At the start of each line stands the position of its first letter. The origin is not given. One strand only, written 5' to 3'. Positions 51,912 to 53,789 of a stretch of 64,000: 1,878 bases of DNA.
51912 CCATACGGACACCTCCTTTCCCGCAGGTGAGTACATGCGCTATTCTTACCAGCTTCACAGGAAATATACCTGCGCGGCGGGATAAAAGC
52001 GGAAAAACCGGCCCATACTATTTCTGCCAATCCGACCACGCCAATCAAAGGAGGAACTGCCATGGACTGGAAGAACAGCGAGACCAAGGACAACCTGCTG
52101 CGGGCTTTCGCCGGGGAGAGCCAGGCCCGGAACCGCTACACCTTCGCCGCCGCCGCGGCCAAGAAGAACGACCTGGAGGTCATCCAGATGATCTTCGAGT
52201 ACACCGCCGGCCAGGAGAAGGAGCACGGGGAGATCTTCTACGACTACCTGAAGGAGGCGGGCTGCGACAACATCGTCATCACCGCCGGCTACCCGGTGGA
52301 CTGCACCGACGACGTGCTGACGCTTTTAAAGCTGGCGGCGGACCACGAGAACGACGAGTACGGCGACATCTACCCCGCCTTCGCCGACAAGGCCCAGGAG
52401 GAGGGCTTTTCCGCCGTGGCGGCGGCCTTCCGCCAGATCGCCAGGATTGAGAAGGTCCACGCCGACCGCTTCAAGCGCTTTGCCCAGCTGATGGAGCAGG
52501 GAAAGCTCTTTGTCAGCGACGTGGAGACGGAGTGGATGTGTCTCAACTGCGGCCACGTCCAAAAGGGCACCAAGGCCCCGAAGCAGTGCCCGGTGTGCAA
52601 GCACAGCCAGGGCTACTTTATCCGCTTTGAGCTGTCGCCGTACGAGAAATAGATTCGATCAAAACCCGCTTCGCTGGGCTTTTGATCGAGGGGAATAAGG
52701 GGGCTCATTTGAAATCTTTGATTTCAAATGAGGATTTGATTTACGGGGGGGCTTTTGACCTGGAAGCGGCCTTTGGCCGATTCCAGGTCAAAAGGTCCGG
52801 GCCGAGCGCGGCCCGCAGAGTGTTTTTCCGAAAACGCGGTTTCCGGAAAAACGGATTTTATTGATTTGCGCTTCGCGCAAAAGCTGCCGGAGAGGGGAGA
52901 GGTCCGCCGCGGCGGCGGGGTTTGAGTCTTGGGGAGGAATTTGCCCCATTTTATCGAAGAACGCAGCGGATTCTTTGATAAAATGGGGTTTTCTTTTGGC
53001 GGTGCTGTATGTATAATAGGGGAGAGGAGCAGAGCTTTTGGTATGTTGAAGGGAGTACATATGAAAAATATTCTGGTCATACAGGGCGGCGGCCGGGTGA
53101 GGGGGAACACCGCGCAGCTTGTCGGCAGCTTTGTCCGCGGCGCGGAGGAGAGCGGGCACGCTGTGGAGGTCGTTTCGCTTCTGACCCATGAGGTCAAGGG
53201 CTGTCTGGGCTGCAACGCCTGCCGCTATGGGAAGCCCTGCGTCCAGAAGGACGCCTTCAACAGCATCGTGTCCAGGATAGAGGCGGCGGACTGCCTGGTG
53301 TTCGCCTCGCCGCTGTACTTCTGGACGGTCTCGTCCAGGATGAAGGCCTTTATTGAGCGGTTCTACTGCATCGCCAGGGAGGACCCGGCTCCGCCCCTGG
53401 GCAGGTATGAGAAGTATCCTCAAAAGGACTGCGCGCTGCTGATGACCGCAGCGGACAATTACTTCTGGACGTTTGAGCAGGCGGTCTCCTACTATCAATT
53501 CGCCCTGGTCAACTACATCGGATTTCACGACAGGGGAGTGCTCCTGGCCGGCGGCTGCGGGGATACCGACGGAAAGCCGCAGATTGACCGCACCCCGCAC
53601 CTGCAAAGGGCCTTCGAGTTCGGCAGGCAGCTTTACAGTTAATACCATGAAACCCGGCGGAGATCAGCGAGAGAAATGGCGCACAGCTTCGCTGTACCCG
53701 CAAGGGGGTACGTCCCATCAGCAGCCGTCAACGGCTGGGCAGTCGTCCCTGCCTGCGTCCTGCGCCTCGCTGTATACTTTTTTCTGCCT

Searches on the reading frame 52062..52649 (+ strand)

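Call 77: search_protein_families(library=pfam, proteins=[window:52062-52649:+], max_evalue=0.001)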
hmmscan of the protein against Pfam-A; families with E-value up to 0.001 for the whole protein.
window:52062-52649:+ (196 aa): 4 families
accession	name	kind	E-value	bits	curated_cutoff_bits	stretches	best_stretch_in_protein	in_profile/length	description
PF02915.23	Rubrerythrin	-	5.6e-30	104.9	22.8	2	10-140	1-136/137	Rubrerythrin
PF21349.2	RUBY_RBDX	-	2.8e-11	43.1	26.5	1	158-186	1-29/30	Rubrerythrin, rubredoxin-like domain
PF00210.30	Ferritin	-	7.3e-07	29.6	24.5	1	10-145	2-140/142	Ferritin-like domain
PF01155.25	HypA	-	0.0002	21.8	28.9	1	100-183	7-96/112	Hydrogenase/urease nickel incorporation, metallochaperone, hypA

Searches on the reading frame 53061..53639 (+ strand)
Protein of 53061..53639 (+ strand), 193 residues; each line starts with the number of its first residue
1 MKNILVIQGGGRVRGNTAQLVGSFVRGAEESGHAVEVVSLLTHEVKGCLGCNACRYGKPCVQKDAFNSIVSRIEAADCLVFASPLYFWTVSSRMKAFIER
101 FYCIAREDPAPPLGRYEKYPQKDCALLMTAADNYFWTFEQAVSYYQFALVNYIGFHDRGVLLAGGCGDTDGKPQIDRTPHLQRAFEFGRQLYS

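Call 77: search_protein_families(library=pfam, proteins=[window:53061-53639:+], max_evalue=0.001)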
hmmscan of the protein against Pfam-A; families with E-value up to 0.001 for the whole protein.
window:53061-53639:+ (193 aa): 2 families
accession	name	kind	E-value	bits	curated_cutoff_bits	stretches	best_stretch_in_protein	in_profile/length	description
PF03358.20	FMN_red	-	2.1e-16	60.3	24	1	3-105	2-99/152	NADPH-dependent FMN reductase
PF02525.22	Flavodoxin_2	-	3.1e-12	47.1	27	1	2-169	1-181/198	Flavodoxin-like fold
